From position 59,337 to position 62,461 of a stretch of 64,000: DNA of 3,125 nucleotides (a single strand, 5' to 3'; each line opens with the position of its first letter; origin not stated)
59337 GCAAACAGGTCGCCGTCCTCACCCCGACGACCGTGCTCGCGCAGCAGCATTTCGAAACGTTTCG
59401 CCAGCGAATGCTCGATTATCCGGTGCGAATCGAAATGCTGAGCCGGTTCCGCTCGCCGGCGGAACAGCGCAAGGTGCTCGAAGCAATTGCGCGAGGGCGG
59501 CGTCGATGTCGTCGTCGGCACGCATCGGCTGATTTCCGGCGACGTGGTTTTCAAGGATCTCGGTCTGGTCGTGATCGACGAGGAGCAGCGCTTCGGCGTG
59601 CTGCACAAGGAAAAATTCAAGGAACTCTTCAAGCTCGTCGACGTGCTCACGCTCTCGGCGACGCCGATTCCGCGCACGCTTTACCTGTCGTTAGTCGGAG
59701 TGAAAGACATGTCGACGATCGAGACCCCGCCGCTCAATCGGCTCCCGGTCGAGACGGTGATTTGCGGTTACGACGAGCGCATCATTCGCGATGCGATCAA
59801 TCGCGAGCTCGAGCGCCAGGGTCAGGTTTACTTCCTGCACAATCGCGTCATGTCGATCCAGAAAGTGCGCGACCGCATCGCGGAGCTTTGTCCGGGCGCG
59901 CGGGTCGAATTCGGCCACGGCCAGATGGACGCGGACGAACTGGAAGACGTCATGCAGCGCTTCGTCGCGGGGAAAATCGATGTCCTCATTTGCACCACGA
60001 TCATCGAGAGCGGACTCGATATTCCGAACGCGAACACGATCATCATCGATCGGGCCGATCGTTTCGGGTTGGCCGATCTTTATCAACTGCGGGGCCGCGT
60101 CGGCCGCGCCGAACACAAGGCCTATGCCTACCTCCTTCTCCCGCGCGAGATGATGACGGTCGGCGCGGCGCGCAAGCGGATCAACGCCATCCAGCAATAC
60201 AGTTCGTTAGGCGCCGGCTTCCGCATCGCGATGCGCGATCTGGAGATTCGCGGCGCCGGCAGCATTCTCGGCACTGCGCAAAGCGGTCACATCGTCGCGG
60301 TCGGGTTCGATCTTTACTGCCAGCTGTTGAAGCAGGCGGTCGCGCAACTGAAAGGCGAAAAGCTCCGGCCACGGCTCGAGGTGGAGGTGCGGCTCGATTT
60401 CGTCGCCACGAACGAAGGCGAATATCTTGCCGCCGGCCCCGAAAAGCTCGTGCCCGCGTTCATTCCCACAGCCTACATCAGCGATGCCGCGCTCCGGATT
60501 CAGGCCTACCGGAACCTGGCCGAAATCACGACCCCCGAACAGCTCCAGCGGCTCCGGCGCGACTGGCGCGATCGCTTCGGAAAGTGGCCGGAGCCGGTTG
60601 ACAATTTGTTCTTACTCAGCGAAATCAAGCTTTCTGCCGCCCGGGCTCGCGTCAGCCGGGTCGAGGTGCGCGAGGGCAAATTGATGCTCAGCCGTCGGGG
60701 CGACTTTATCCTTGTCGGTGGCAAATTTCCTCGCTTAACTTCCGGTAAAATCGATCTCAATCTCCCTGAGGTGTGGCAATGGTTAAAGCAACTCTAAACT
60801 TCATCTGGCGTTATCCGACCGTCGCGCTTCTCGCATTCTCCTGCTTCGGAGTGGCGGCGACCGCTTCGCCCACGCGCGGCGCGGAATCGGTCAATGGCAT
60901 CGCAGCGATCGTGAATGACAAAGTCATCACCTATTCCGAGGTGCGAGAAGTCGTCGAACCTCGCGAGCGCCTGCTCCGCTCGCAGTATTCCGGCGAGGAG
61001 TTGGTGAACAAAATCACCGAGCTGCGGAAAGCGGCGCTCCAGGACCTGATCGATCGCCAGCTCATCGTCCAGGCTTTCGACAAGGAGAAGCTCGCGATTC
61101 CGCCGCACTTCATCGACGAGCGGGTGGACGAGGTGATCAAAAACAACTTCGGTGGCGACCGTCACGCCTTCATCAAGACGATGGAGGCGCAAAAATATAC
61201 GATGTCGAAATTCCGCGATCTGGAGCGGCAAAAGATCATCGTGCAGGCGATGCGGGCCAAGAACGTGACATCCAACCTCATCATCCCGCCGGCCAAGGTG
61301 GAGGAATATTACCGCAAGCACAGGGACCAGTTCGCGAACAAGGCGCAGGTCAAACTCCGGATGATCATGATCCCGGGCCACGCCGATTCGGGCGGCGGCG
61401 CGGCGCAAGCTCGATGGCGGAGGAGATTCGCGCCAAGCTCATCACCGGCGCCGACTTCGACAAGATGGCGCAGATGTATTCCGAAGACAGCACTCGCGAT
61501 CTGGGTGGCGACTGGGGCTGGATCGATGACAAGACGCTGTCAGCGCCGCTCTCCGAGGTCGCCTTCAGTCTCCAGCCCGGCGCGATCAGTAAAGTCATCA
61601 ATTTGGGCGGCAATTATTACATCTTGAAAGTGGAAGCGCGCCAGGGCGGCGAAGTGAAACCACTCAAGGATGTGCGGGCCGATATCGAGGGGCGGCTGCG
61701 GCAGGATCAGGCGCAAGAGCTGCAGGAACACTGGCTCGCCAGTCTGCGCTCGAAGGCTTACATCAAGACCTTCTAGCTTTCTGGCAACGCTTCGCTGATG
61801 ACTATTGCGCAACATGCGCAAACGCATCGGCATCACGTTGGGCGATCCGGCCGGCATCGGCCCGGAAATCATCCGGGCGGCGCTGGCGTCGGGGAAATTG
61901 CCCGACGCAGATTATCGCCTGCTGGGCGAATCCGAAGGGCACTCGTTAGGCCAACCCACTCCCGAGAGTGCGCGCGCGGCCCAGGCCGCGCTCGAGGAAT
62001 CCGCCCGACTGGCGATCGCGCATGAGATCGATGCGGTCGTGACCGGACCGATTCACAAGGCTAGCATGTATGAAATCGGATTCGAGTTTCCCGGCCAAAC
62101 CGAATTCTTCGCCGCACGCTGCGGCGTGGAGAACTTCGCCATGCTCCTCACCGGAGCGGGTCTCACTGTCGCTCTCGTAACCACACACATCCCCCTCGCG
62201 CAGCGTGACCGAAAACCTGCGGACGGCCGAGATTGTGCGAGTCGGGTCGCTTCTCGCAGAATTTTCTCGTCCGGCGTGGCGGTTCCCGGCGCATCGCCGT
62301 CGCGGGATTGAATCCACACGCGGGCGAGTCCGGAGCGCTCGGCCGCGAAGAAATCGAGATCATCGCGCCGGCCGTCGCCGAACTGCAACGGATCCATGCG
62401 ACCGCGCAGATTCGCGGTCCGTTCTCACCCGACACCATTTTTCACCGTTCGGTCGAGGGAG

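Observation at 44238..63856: Over-represented 9-mer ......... saturating the housekeeping half of the window (uptake-signal-like or Chi/KOPS-like word)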

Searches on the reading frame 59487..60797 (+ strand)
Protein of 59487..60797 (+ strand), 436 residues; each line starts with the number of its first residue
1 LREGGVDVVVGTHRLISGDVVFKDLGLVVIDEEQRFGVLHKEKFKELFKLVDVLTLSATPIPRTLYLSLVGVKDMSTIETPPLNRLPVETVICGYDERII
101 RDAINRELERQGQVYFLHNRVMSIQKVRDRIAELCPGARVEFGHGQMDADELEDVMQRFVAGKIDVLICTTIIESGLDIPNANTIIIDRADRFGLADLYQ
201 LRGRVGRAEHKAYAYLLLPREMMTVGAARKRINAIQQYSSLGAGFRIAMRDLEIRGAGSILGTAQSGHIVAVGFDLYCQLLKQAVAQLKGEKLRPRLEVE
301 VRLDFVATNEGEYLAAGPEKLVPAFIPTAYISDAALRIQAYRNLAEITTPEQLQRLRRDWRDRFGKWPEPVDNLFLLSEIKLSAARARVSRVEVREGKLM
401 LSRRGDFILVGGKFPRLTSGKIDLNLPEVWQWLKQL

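Call 7: find_related_loci(query=window:59487-60794:+, collection=genome_contigs, flank=10000)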
Query window:59487-60794:+ (436 aa) in genome_contigs; peptide patterns used: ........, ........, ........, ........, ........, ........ (x = any residue, [..] = any of these).
600 stretches matched a pattern (row limit reached: there are more); 506 encode a relative of the query (tblastn E <= 1e-3); the best 80 are kept; 80 distinct loci.
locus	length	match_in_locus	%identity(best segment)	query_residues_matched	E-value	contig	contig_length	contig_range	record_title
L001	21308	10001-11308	94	1-436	0e+0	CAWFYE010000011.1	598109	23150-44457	MAG: uncultured Verrucomicrobiae bacterium isolate MFD05442.bin.1.417 genome assembly, contig: contig_38814, whole genom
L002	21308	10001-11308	95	1-436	0e+0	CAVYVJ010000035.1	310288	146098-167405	MAG: uncultured Verrucomicrobiae bacterium isolate MFD03975.bin.2.189 genome assembly, contig: contig_48393, whole genom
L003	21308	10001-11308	94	1-436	0e+0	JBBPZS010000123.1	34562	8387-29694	MAG: Chthoniobacterales bacterium isolate bin.69 bin.69_S4Ck141_690705_length_34562_cov_16.0000, whole genome shotgun se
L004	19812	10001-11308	94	1-436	0e+0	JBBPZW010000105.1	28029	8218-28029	MAG: Chthoniobacterales bacterium isolate bin.82 bin.82_S5Ck141_364490_length_28029_cov_35.8427, whole genome shotgun se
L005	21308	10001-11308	94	1-436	0e+0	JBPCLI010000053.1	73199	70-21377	MAG: Chthoniobacterales bacterium isolate TH_ant_mag_74 S1Ck127_2171136_flag_1_multi_9.8343_len_73199, whole genome shot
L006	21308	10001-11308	94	1-436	0e+0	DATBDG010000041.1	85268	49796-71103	MAG TPA_asm: Chthoniobacterales bacterium isolate SMAG_U5805 k141_5258703, whole genome shotgun sequence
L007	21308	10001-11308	94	1-436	0e+0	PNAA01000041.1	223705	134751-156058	MAG: Spartobacteria bacterium isolate palsa_1392 73.20110800_P1D.12_contig_46, whole genome shotgun sequence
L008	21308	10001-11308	94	1-436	0e+0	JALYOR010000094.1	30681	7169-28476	MAG: Verrucomicrobiota bacterium isolate MDV bin16 SD1454-56_k127_1136074, whole genome shotgun sequence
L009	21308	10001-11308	94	1-436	0e+0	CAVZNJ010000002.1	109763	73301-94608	MAG: uncultured Verrucomicrobiae bacterium isolate MFD05841.bin.2.194 genome assembly, contig: contig_114718, whole geno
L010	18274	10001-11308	93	1-436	0e+0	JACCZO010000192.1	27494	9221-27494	MAG: Chthoniobacterales bacterium isolate MGR_bin232 SD2897-2912_k127_1042611, whole genome shotgun sequence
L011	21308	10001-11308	93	1-436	0e+0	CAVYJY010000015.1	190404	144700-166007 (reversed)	MAG: uncultured Verrucomicrobiae bacterium isolate MFD01275.bin.2.68 genome assembly, contig: contig_7447, whole genome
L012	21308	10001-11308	94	1-436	0e+0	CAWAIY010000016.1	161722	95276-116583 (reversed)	MAG: uncultured Verrucomicrobiae bacterium isolate MFD02416.bin.2.223 genome assembly, contig: contig_38202, whole genom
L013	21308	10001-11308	93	1-436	0e+0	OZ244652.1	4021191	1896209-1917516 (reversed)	MAG: Chthoniobacterales bacterium isolate 45b0bbfc-00d2-44e2-b3bf-eb9322b30273 genome assembly, chromosome: 1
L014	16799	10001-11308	92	1-436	0e+0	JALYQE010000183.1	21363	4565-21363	MAG: Verrucomicrobiota bacterium isolate MDV bin55 SD1454-56_k127_590933, whole genome shotgun sequence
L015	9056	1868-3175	93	1-436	0e+0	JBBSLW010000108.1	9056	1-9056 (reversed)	MAG: Chthoniobacterales bacterium isolate LS5_sbin.12 LS5_sbin.12_K_89015_L_9056_cov_22.6580, whole genome shotgun seque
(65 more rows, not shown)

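Call 77: search_protein_families(library=pfam, proteins=[window:59487-60797:+], max_evalue=0.0001)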
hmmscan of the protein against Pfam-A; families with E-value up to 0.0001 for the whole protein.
window:59487-60797:+ (436 aa): 3 families
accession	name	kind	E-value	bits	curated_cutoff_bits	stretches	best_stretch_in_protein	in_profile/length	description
PF03461.20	TRCF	-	7.8e-21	74.7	25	1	322-401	3-82/95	TRCF domain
PF00271.37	Helicase_C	-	2.1e-19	70.2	23.5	1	104-208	10-109/110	Helicase conserved C-terminal domain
PF00270.35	DEAD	-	4.5e-07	30.2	26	1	5-64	94-163/167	DEAD/DEAH box helicase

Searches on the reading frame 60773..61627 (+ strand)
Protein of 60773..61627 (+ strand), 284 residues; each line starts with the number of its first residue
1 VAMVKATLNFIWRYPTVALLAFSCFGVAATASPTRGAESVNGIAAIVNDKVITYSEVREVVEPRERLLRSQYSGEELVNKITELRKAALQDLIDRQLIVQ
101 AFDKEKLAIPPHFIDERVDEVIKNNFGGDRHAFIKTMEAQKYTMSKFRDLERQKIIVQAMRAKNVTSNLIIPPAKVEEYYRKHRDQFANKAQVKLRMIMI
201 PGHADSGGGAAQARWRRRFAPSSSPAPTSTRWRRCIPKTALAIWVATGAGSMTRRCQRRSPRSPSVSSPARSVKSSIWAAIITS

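Call 77: search_protein_families(library=pfam, proteins=[window:60773-61627:+], max_evalue=0.0001)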
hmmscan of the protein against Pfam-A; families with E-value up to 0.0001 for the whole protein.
window:60773-61627:+ (284 aa): 3 families
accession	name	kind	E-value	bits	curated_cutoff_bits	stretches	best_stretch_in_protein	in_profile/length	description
PF13624.11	SurA_N_3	-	4.8e-15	56.2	27.2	1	18-160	21-161/162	SurA-like N-terminal domain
PF13623.11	SurA_N_2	-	3.1e-08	34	28.5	1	16-120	17-121/145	SurA-like N-terminal domain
PF09312.16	SurA_N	-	1.4e-07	32.1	30.8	1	40-161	1-118/118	SurA N-terminal domain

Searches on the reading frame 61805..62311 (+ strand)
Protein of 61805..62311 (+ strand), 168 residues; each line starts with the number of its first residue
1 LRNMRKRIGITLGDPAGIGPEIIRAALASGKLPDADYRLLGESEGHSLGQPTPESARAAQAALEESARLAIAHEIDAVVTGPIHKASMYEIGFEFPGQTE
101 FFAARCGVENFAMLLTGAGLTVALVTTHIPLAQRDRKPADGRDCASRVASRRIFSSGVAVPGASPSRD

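Call 77: search_protein_families(library=pfam, proteins=[window:61805-62311:+], max_evalue=0.0001)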
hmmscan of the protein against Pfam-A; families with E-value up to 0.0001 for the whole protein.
window:61805-62311:+ (168 aa): 1 family
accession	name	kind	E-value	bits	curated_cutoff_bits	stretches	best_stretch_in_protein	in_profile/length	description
PF04166.17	PdxA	-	8e-25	88.2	27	1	46-133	49-136/286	Pyridoxal phosphate biosynthetic protein PdxA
